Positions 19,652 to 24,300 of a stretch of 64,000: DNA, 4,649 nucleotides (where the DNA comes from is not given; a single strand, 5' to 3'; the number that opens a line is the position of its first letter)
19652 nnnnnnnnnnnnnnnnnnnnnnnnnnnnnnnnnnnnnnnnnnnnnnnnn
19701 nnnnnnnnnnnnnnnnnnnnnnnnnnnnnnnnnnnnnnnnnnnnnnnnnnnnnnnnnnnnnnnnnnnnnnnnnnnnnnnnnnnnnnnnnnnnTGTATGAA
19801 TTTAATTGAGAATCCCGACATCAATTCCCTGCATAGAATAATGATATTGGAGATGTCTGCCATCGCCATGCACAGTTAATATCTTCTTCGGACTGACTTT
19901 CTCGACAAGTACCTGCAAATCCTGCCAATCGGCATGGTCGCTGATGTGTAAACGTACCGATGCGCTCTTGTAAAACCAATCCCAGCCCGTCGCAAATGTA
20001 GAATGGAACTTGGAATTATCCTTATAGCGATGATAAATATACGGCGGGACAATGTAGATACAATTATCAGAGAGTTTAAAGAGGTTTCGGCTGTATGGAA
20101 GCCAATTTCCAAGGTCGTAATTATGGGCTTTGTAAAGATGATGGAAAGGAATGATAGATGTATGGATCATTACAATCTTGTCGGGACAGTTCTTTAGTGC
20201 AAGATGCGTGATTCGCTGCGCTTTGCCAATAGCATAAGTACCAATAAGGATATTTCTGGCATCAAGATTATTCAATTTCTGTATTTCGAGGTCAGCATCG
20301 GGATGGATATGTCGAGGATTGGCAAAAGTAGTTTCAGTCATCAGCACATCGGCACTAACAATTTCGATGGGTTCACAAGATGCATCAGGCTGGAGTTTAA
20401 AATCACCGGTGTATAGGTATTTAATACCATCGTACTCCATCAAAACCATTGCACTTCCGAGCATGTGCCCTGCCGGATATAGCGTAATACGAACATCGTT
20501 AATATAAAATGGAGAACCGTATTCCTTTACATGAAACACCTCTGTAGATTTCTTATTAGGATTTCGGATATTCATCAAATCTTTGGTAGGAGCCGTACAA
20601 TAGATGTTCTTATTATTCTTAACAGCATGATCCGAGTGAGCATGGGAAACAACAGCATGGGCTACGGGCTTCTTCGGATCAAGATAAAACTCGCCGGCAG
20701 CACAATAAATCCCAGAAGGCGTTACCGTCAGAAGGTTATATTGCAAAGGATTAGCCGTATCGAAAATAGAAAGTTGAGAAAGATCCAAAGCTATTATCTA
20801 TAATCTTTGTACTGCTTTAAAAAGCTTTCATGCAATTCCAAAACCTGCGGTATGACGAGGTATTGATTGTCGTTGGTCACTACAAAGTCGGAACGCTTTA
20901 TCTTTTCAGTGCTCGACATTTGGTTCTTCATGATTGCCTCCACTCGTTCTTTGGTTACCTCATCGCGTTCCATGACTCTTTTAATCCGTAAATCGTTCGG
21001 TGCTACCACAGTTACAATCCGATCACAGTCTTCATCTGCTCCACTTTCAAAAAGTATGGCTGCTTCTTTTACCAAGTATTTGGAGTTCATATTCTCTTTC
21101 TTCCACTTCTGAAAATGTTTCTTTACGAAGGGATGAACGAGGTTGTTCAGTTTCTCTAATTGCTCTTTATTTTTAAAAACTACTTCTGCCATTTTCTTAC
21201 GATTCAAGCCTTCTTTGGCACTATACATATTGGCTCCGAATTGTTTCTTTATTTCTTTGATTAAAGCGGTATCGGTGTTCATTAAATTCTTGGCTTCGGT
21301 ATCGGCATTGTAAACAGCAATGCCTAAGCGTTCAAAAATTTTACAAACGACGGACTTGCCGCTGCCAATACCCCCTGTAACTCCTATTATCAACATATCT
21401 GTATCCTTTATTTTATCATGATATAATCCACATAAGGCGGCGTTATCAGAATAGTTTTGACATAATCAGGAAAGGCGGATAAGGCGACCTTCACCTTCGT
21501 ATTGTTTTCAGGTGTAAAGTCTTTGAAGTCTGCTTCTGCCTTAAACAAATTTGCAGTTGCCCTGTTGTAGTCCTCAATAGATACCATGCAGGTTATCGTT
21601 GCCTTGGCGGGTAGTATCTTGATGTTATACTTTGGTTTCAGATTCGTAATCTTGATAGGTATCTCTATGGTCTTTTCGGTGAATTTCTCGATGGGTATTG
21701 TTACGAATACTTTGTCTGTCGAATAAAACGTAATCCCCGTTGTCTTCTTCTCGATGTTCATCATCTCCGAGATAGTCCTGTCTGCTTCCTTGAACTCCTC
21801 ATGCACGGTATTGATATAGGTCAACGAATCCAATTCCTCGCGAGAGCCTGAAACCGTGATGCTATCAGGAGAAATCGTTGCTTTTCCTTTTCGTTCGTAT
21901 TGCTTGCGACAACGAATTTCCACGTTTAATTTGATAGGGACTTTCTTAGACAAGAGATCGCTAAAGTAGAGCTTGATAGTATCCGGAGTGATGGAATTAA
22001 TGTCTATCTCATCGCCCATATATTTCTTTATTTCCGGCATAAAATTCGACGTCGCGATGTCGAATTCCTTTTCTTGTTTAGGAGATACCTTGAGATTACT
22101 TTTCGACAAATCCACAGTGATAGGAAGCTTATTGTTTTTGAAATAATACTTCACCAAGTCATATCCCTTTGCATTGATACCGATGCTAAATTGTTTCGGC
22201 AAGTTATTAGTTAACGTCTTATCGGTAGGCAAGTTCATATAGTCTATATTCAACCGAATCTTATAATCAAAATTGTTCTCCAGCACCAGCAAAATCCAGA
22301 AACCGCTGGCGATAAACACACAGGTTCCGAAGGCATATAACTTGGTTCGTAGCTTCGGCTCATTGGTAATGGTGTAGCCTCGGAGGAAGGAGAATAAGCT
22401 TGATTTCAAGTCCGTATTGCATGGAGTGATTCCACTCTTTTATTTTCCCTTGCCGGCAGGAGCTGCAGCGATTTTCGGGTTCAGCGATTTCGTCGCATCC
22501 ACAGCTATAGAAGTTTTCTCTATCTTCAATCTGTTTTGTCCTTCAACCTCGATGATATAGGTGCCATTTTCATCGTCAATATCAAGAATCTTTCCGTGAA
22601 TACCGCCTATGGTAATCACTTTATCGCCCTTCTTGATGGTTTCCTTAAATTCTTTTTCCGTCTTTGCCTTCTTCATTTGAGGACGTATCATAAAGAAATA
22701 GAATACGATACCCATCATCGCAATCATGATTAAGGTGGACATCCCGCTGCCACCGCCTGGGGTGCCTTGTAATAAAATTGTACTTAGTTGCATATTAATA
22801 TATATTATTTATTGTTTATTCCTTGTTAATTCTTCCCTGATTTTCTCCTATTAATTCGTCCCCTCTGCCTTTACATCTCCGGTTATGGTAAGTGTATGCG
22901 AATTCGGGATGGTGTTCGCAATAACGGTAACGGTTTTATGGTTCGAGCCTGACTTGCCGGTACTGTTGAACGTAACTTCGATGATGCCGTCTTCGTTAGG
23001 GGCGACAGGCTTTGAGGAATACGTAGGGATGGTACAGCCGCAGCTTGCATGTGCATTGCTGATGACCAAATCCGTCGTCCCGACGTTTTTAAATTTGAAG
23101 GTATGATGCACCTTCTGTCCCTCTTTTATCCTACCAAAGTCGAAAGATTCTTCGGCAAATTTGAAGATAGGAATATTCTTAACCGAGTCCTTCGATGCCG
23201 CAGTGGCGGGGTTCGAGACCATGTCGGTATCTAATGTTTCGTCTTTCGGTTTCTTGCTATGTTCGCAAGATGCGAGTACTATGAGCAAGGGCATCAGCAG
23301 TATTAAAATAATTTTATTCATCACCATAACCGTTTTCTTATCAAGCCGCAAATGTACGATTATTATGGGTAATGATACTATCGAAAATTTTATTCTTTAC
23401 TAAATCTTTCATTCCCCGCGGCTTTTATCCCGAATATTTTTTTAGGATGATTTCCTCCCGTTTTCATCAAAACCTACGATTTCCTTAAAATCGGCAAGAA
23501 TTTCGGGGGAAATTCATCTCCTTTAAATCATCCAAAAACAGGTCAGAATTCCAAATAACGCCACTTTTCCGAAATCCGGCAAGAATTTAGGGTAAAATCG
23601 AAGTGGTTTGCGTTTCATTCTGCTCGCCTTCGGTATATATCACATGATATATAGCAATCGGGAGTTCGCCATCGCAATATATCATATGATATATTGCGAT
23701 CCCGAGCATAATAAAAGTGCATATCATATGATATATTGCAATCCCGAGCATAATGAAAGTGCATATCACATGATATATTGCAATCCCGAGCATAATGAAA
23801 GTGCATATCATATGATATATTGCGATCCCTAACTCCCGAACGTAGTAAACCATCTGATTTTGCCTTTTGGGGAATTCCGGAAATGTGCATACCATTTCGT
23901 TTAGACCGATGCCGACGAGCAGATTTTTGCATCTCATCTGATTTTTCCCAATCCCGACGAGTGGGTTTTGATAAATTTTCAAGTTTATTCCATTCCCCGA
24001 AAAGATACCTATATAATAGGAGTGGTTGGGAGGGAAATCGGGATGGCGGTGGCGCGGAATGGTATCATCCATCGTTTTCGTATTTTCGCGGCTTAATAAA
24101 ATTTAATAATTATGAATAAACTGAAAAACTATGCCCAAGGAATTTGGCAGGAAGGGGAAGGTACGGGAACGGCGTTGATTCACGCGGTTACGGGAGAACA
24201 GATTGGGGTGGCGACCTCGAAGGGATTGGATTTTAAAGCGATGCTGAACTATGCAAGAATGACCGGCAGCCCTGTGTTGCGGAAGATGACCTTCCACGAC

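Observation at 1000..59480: Thirteen intergenic tandem arrays with a strict 21/42-bp period, each with a different unit sequence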

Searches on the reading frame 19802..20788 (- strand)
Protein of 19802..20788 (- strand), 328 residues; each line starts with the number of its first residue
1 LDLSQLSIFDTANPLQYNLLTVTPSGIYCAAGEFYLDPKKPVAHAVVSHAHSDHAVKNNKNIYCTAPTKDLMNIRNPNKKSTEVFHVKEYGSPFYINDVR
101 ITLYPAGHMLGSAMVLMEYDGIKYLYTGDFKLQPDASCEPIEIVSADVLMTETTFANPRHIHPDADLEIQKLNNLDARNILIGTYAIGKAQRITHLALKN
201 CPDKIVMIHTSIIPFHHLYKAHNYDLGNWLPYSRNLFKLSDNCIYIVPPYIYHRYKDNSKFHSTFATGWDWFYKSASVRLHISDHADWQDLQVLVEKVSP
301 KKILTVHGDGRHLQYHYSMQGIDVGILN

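Call 19: search_protein_families(library=ncbifam, proteins=[window:19802-20788:-], max_evalue=1e-10)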
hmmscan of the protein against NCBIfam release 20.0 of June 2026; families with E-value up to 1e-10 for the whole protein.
window:19802-20788:- (328 aa): 3 families
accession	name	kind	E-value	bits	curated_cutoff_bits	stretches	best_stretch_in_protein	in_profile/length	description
TIGR04122.1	Xnuc_lig_assoc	equivalog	2.4e-68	230.4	325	1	19-323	1-315/326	ligase-associated DNA damage response exonuclease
NF045584.1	cas14_MBL_CASP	equivalog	5.5e-18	64.6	800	1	82-206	121-248/612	type VII CRISPR-associated protein Cas14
TIGR03675.1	arCOG00543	equivalog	1.4e-14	53.3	580.2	0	97-195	312-420/631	beta-CASP ribonuclease aCPSF1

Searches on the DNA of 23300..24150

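Call 45: search_rna_families(source=window, start=23300, end=24150, threshold=evalue, max_evalue=1)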
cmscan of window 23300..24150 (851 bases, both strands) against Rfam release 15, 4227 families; matches with E-value up to 1: 8.
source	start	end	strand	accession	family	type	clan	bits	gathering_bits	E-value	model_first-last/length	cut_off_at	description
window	23662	23749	-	RF03818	MIR7994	Gene; miRNA;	-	26.6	100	0.011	1-90/90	no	MIR7994 microRNA precursor family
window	23622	23709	+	RF03818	MIR7994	Gene; miRNA;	-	25.8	100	0.017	1-90/90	no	MIR7994 microRNA precursor family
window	23624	23709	-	RF04112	MIR5512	Gene; miRNA;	-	23.5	139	0.088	1-132/132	no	MIR5512 microRNA precursor family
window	23610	23720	+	RF04111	MIR6274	Gene; miRNA;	-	23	80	0.099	1-107/107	no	MIR6274 microRNA precursor family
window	23671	23742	-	RF01024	mir-944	Gene; miRNA;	-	22.6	100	0.25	1-88/88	no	mir-944 microRNA precursor family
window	23449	23504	-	RF03984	MIR2933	Gene; miRNA;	-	20.6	70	0.16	1-112/112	no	MIR2933 microRNA precursor family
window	23672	23741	+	RF04242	mir-5595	Gene; miRNA;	-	19.7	100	0.62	1-72/72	no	mir-5595 microRNA precursor family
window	23669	23744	-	RF00735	mir-367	Gene; miRNA;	-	18.3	54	0.63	1-68/68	no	mir-367 microRNA precursor family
